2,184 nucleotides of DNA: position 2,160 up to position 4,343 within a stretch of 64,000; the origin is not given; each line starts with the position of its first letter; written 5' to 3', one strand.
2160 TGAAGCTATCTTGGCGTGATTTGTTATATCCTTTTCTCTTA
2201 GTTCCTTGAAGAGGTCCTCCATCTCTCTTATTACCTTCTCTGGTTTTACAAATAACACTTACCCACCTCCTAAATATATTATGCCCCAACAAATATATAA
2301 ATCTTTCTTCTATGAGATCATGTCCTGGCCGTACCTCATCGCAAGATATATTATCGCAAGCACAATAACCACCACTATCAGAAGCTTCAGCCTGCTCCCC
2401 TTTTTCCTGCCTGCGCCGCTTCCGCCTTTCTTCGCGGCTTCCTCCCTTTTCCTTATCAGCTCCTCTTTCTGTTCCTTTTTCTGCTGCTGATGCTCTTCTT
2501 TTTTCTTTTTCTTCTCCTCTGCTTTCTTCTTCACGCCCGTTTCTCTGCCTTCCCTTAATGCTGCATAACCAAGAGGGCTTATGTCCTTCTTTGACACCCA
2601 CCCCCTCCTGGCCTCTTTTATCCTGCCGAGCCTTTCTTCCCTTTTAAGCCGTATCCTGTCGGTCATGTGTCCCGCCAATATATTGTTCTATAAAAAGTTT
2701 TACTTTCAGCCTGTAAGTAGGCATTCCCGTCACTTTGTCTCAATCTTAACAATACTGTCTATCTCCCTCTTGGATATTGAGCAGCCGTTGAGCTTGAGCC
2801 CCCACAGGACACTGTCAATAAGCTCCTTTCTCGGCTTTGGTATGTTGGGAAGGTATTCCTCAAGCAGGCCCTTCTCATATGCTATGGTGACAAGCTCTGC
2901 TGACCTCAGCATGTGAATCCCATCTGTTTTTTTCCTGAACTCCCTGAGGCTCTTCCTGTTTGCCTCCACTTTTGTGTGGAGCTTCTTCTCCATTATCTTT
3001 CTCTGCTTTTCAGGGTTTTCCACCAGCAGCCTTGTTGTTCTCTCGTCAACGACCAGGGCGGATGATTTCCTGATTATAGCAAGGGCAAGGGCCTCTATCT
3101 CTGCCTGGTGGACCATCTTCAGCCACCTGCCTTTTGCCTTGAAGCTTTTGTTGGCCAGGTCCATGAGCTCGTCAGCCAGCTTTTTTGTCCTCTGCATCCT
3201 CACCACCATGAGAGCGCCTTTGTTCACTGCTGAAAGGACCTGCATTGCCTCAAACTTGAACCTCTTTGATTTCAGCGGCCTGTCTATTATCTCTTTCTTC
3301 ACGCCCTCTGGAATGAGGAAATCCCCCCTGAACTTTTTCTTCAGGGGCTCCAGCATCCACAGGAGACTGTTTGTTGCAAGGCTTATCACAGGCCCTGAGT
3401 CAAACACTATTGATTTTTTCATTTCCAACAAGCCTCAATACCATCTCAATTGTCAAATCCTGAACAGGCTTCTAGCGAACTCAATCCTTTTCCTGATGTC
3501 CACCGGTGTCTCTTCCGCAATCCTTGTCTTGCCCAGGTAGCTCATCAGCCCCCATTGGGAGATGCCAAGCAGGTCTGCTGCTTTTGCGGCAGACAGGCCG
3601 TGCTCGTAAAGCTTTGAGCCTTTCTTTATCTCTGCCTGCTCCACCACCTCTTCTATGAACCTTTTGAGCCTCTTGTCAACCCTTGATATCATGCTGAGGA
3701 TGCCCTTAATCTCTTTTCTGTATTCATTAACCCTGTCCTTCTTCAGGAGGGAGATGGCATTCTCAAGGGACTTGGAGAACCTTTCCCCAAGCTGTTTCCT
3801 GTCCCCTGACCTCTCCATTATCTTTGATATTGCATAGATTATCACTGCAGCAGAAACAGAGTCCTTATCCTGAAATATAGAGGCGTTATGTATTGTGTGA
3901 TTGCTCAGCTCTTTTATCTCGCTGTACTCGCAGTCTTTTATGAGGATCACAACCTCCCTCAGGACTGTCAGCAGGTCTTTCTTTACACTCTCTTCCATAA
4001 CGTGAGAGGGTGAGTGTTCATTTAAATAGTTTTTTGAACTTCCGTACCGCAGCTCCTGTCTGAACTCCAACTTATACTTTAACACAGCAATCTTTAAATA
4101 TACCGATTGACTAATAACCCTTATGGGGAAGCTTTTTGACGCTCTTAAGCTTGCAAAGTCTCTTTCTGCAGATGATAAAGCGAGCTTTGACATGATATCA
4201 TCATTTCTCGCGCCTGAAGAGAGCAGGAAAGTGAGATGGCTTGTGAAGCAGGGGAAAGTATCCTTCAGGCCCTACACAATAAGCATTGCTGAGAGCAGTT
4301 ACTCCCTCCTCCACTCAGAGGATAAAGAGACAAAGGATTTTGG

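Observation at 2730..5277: Truncated MCM-like AAA+ protein divergently paired with an HTH + PIN gene pair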

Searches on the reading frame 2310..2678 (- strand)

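Call 3: search_protein_families(library=pfam, proteins=[window:2310-2678:-], max_evalue=0.01)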
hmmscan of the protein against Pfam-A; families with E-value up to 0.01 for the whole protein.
window:2310-2678:- (122 aa): 3 families
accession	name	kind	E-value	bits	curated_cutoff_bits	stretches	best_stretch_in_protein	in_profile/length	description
PF02009.21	RIFIN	-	0.00012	22.5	32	1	50-116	243-309/327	Rifin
PF14812.11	PBP1_TM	-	0.00024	21.8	27.8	1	29-110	2-85/85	Transmembrane domain of transglycosylase PBP1 at N-terminal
PF20185.3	DUF6548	-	0.00025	21.4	27.3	1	56-113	102-159/164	Family of unknown function (DUF6548)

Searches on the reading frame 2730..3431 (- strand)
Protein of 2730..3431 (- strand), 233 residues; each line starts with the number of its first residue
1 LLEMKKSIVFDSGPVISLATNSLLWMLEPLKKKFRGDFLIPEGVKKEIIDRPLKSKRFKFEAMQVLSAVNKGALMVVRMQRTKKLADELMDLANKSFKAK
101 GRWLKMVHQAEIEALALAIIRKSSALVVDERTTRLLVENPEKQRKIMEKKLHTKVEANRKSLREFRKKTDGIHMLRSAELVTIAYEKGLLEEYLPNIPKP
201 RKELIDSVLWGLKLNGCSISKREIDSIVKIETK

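Call 3: search_protein_families(library=pfam, proteins=[window:2730-3431:-], max_evalue=0.01)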
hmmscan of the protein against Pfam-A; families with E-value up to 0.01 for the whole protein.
window:2730-3431:- (233 aa): 0 families

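Call 4: search_protein_families(library=ncbifam, proteins=[window:2730-3431:-], max_evalue=0.01)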
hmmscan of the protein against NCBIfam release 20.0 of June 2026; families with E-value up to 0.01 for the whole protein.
window:2730-3431:- (233 aa): 0 families

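Call 46: search_protein_families(library=pfam, alignment_id=A3, max_evalue=0.01)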
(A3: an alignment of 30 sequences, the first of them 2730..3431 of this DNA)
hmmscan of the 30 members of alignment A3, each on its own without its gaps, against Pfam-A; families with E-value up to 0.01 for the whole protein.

A. member 1, window:2730-3431:- (233 aa): 0 families

B. families by the number of members that match (of 30 scanned): 4 families
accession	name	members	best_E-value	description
PF16239.10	DUF4898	1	0.0011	Domain of unknown function (DUF4898)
PF06428.16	Sec2p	1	0.0031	GDP/GTP exchange factor Sec2p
PF20920.2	DAXX_hist_bd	1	0.0063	Death domain-associated protein 6, histone binding domain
PF02536.19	mTERF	1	0.0067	mTERF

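Call 48: search_solved_structures(query=A3, max_evalue=1, show_alignments=2)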
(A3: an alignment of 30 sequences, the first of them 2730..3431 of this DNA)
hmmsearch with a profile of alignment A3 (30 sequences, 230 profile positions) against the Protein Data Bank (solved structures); distinct sequences matched with E-value up to 1: 1.
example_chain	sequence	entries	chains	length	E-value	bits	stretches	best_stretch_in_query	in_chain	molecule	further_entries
1nkt_A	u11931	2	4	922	0.88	12.4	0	115-161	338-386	Preprotein translocase secA 1 subunit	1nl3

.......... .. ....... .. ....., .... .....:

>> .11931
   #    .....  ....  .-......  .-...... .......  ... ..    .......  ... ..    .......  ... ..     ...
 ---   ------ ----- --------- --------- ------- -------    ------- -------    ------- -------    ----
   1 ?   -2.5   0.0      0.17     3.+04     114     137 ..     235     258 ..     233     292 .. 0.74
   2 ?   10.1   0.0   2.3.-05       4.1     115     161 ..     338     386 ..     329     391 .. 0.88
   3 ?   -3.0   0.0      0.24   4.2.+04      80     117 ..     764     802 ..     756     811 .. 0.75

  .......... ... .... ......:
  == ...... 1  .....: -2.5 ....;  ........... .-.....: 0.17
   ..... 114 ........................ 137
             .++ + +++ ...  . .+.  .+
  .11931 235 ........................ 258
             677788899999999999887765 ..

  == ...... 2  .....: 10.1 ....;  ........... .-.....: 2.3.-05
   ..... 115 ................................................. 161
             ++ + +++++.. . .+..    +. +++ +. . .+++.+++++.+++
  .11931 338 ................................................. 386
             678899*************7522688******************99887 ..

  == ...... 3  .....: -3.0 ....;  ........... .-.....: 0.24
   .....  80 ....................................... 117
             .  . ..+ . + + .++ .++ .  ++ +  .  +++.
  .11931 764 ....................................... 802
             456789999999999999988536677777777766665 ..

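Call 61: predict_structure(protein=window:2730-3422:-)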
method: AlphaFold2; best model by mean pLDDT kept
length: 230 residues; sequences in the alignment: 1
mean_pLDDT: 41.6   pTM: 0.26
mean pLDDT of the five models: 41.6, 37.6, 37.3, 37.1, 34.6
residues with pLDDT >= 90: 0; 70-90: 4; 50-70: 39; < 50: 187
segments of 3 or more residues with pLDDT < 50: 1-176, 192-196, 227-230
pLDDT, mean of each block of 10 residues (from residue 1): 25 33 42 36 37 35 38 35 44 36 35 35 31 37 43 38 38 48 60 52 60 64 55
secondary structure, 60 per line:
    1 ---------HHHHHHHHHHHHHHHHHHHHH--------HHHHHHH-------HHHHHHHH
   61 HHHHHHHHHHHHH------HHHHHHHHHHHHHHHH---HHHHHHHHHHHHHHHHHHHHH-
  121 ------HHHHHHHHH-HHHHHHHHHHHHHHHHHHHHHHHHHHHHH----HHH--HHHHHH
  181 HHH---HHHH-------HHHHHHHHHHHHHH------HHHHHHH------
elements in order: H10-30 H39-45 H53-73 H80-95 H99-119 H127-135 H137-165 H175-183 H187-190 H198-211 H218-224

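Call 62: search_protein_families(library=pfam, proteins=[window:2730-3422:-], max_evalue=10)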
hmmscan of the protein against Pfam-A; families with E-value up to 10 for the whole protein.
window:2730-3422:- (230 aa): 1 family
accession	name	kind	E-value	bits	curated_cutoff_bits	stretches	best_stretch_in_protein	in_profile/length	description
PF18196.7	Cdh1_DBD_1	-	0.053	14.2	26.4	1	66-112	27-74/120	Chromodomain helicase DNA-binding domain 1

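Call 67: search_protein_families(library=padloc, proteins=[window:2730-3422:-], max_evalue=0.01)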
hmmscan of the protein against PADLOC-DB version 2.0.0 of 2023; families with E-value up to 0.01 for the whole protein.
window:2730-3422:- (230 aa): 4 families
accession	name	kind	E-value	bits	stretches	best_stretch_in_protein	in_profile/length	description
PDLC05073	PDC-S70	-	9.5e-06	23.6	1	4-132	2-104/162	-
PDLC05071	PDC-S70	-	3.3e-05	22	0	100-133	71-104/161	-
PDLC05070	PDC-S70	-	0.00022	19.4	1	1-49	1-45/161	-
PDLC05068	PDC-S70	-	0.0088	14.6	0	99-131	71-103/125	-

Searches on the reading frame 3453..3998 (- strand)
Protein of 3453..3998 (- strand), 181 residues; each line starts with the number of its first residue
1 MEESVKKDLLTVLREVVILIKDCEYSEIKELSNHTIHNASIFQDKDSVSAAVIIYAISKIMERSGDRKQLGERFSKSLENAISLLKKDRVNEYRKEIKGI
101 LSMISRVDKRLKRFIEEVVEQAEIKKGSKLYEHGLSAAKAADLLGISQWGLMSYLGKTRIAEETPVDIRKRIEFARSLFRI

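Call 47: search_protein_families(library=pfam, alignment_id=A4, max_evalue=0.01)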
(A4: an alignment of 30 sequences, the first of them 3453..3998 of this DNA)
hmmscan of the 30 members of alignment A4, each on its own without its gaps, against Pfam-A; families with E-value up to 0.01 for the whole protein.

A. member 1, window:3453-3998:- (181 aa): 1 family
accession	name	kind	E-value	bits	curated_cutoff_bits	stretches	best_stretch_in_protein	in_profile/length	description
PF03683.19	UPF0175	-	0.0048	17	27.9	0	129-161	27-60/75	Uncharacterised protein family (UPF0175)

B. families by the number of members that match (of 30 scanned): 10 families
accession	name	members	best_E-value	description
PF03683.19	UPF0175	16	6.9e-05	Uncharacterised protein family (UPF0175)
PF15935.10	RnlA_toxin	1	8.3e-05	RNase LS, bacterial toxin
PF17078.10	SHE3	1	0.00079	SWI5-dependent HO expression protein 3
PF23216.1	WH_CYT4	1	0.0015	Mitochondrial protein cyt-4, winged helix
PF24598.1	DOP1_C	1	0.0017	DOP1 C-terminal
PF06109.18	HlyE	1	0.0024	Haemolysin E (HlyE)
PF05757.16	PsbQ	1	0.0032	Oxygen evolving enhancer protein 3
PF23130.1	IcmW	1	0.0051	IcmW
PF08490.17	DUF1744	1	0.0068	Domain of unknown function (DUF1744)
PF09170.16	STN1_2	1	0.0098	CST, complex subunit STN1, C terminal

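Call 49: search_solved_structures(query=A4, max_evalue=1, show_alignments=2)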
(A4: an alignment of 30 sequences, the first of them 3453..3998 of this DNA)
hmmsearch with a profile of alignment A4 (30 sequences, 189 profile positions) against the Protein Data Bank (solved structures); distinct sequences matched with E-value up to 1: 3.
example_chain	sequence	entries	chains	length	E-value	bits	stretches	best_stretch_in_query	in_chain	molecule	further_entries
8vd6_A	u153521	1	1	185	0.0016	21.7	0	135-172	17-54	CAP REPEAT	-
4ysj_A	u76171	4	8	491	0.24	14.6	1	38-132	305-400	Calmodulin-like domain protein kinase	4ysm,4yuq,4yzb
6jpm_A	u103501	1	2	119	0.9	12.7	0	87-135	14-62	Odorant binding protein 4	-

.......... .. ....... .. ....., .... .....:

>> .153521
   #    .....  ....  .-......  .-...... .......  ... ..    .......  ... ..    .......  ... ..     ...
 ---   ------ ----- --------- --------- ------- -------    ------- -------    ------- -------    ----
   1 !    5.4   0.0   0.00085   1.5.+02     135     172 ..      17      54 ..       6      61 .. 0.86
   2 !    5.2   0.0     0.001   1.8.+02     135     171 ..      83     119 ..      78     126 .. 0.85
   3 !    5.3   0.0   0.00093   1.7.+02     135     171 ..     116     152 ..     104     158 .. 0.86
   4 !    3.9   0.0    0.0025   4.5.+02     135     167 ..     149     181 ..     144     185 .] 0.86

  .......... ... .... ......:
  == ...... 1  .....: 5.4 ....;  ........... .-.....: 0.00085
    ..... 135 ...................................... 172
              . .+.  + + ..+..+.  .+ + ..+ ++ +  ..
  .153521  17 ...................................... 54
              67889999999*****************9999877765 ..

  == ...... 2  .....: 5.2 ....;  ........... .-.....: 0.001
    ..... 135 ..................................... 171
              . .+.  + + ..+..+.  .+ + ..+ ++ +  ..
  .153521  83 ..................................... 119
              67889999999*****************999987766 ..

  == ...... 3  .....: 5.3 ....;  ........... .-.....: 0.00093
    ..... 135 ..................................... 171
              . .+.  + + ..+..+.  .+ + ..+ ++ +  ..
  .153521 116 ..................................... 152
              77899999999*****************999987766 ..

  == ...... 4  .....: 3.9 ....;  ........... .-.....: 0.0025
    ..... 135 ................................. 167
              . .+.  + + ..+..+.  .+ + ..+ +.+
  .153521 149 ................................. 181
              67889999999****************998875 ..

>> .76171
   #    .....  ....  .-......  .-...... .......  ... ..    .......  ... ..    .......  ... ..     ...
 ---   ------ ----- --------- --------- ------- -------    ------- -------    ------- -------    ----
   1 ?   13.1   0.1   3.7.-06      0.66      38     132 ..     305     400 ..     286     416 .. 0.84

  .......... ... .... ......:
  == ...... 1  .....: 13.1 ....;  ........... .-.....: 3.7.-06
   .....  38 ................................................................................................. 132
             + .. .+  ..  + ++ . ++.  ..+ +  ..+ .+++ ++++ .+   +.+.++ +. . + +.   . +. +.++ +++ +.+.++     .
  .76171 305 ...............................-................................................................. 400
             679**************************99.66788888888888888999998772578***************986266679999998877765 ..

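Call 67: search_protein_families(library=padloc, proteins=[window:3453-3998:-], max_evalue=0.01)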
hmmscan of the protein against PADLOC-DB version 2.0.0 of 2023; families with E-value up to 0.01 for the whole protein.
window:3453-3998:- (181 aa): 1 family
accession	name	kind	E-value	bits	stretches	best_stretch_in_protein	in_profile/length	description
PDLC01177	CorA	-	0.00031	18.9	1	75-121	30-75/117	CorA-like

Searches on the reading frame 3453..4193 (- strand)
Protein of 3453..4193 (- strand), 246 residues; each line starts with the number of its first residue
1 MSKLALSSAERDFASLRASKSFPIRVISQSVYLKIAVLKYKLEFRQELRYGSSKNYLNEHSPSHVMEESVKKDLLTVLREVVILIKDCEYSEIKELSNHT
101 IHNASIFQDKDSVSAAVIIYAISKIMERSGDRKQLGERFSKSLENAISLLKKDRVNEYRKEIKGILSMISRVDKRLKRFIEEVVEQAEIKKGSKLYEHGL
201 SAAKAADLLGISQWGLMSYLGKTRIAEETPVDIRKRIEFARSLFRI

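Call 3: search_protein_families(library=pfam, proteins=[window:3453-4193:-], max_evalue=0.01)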
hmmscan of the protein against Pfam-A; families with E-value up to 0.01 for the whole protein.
window:3453-4193:- (246 aa): 1 family
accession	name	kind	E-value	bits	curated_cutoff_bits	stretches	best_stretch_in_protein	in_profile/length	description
PF03683.19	UPF0175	-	0.0053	16.9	27.9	0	194-226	27-60/75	Uncharacterised protein family (UPF0175)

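Call 4: search_protein_families(library=ncbifam, proteins=[window:3453-4193:-], max_evalue=0.01)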
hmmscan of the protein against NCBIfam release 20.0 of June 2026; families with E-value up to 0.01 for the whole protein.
window:3453-4193:- (246 aa): 0 families
